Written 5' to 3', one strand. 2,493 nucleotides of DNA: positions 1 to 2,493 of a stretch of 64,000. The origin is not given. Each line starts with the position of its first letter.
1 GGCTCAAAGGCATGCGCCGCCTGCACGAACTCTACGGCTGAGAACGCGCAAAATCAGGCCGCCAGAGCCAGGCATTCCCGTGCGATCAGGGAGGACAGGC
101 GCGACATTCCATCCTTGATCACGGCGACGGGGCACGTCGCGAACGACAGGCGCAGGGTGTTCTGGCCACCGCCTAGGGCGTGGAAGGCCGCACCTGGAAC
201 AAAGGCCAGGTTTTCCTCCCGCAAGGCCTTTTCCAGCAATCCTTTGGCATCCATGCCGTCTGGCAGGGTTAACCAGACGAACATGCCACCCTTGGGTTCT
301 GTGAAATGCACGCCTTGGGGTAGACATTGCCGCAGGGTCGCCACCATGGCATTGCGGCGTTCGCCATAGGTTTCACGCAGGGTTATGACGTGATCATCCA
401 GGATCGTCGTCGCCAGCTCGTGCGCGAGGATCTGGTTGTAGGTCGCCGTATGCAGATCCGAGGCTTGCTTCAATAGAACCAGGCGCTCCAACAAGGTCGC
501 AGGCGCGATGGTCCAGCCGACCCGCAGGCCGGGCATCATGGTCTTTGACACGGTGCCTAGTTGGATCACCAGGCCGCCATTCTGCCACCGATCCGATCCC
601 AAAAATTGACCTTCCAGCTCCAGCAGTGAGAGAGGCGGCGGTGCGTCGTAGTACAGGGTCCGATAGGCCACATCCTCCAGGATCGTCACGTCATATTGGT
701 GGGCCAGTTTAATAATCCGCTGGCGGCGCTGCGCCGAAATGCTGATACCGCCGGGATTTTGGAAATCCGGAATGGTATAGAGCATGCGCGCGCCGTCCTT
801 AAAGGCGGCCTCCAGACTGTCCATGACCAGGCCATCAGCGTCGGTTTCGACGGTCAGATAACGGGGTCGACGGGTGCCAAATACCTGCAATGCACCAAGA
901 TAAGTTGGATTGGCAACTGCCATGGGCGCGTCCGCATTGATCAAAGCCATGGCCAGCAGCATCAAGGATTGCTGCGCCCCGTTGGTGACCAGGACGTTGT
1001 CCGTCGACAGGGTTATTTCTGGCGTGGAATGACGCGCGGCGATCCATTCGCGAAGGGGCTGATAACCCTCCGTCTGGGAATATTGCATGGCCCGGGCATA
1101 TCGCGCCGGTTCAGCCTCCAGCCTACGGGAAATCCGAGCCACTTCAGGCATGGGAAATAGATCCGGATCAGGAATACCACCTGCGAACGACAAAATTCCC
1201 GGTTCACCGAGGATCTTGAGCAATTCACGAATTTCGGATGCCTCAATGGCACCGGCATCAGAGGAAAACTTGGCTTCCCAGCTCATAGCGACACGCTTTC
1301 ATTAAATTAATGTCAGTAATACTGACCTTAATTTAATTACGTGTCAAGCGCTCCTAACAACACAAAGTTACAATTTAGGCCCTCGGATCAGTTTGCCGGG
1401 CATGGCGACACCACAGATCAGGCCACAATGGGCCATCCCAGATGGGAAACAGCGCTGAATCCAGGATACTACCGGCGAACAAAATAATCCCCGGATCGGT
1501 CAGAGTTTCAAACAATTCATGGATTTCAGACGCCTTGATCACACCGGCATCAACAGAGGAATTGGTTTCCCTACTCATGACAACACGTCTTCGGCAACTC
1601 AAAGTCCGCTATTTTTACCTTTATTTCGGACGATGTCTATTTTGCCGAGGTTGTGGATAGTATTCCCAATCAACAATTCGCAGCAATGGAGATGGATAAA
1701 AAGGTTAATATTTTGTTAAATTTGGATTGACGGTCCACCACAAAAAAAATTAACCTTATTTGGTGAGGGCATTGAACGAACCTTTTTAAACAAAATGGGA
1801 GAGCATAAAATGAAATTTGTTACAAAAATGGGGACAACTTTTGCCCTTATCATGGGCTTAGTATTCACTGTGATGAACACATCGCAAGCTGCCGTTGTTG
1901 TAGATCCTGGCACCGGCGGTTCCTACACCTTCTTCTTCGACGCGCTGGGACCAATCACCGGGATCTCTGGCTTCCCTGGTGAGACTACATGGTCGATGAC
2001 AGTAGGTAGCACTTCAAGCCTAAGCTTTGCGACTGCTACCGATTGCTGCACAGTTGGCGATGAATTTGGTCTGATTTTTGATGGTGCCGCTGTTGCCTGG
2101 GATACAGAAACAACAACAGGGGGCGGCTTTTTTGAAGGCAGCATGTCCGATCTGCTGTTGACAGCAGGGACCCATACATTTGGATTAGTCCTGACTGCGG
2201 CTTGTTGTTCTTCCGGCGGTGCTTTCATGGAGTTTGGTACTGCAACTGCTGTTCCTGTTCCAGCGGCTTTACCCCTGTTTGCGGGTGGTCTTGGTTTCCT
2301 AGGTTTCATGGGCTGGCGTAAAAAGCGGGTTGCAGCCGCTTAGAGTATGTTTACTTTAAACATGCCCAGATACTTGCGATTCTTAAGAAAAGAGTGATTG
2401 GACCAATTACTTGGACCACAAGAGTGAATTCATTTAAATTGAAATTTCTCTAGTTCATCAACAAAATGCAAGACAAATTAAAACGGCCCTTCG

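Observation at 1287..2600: Duplication/deletion scar: truncated aminotransferase and D-aminoacylase paralog fragments plus a 29-bp exact direct repeat flanking the VPLPA-CTERM gene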

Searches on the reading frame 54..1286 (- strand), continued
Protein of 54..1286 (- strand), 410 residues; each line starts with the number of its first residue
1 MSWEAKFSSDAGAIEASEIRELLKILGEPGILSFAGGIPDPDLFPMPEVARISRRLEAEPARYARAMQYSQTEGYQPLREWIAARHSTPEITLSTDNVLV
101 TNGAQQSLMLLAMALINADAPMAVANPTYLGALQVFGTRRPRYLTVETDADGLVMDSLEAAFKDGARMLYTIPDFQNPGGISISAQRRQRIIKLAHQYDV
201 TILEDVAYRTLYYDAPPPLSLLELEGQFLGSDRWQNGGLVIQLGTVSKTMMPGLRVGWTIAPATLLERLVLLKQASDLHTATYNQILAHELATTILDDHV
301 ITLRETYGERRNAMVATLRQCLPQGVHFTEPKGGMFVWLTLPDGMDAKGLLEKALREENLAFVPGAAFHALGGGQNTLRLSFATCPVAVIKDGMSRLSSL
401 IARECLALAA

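Call 47: find_encoding_contigs(protein=P0003, flank=3000, max_places=5)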
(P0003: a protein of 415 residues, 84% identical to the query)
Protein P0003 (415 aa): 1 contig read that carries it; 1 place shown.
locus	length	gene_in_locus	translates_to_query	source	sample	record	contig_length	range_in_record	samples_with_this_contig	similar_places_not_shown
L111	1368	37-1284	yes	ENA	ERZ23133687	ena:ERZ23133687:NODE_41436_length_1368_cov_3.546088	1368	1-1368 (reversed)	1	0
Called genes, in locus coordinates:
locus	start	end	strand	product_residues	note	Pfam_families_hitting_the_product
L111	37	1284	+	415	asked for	PF00155:Aminotran_1_2, PF12897:Asp_aminotransf (weak)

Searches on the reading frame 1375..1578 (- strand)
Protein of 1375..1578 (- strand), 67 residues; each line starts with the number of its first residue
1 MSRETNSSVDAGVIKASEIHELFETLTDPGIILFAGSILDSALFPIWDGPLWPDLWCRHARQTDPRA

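Call 21: search_protein_families(library=ncbifam, proteins=[window:1375-1578:-], max_evalue=0.01)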
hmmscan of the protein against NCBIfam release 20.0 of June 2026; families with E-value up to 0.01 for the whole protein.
window:1375-1578:- (67 aa): 0 families

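Call 22: search_protein_families(library=pfam, proteins=[window:1375-1578:-], max_evalue=0.01)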
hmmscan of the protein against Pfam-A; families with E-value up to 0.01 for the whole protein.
window:1375-1578:- (67 aa): 0 families
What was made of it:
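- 1375..1578 (-): 67-aa ORF called across the scar (AT' frame running out of frame into DA'), annotated as hypothetical protein HOK21_11360. Probably spurious. No Pfam or NCBIfam hit (calls 21, 22).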

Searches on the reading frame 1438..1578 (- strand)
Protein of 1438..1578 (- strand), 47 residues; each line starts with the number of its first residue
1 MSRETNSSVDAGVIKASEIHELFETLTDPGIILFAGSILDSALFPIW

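Call 13: find_homologous_proteins(query=window:1438-1578:-, max_evalue=10)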
Query seq(47 aa) (47 aa): 1 proteins with E <= 10 among 1 candidates.
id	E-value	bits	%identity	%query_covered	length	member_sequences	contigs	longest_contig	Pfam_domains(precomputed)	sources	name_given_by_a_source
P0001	1.1e-21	92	100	100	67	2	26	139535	-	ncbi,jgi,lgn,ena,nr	ncbi:MAG: hypothetical protein HOK21_11360 [Rhodospirillaceae bacterium]|jgi:hypothetical protein|nr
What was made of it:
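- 1375..1578 (-): Its only database match is itself (call 13).
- The ORF has no homolog other than itself (call 13).
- Tried and rejected: It found only the scar ORF itself (call 13), so no intact AT2 was identified.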

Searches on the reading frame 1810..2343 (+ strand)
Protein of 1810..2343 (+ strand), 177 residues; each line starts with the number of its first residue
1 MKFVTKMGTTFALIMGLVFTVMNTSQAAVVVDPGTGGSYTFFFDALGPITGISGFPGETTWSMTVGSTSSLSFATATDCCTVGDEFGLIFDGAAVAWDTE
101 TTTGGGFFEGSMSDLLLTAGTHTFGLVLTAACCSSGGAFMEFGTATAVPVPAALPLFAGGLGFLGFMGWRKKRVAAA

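Call 21: search_protein_families(library=ncbifam, proteins=[window:1810-2343:+], max_evalue=0.01)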
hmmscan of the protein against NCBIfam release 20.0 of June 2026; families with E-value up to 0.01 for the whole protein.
window:1810-2343:+ (177 aa): 4 families
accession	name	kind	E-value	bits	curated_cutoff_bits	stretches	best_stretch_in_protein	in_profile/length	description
NF033554.9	floc_PepA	equivalog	0.00019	21.4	80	1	35-173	118-260/261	flocculation-associated PEP-CTERM protein PepA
NF038126.1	PEP_CTERM_FxDxF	subfamily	0.0025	18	50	1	83-171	72-165/165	FxDxF family PEP-CTERM protein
TIGR03370.1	VPLPA-CTERM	domain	0.0026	17.7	25.35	1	148-171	1-24/25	VPLPA-CTERM sorting domain-containing protein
NF038129.1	PEP_NF038129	equivalog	0.0086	15.9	65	0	71-170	102-193/194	NF038129 family PEP-CTERM protein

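Call 22: search_protein_families(library=pfam, proteins=[window:1810-2343:+], max_evalue=0.01)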
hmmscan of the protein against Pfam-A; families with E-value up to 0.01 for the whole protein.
window:1810-2343:+ (177 aa): 1 family
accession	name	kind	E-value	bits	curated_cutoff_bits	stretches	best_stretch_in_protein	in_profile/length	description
PF07589.16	PEP-CTERM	-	0.00088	19.7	20.7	1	147-172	1-24/24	PEP-CTERM motif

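Call 33: find_related_loci(query=window:1810-2343:+, collection=metagenome_contigs, flank=6000)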
Query window:1810-2343:+ (177 aa) in metagenome_contigs; peptide patterns used: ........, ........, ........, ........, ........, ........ (x = any residue, [..] = any of these).
102 stretches matched a pattern; 6 encode a relative of the query (tblastn E <= 1e-3); 6 distinct loci.
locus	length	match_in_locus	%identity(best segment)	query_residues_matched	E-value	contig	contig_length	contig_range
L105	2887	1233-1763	100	1-177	4e-116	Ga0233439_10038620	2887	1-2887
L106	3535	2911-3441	100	1-177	1e-114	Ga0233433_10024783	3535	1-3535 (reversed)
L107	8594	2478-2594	60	138-177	5e-11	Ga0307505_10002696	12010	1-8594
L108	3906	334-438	60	139-173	7e-10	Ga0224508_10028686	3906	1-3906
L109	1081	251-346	66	142-173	2e-9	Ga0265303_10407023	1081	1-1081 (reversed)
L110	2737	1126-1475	55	129-176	2e-9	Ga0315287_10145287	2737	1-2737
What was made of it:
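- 1810..2343 (+): PEP-CTERM/VPLPA-CTERM-like secreted protein gene, 177 aa, lying between the repeats. ORFan (call 33).
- Tried and rejected: It returned two contigs of the same population plus unrelated sorting-signal hits (call 33).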
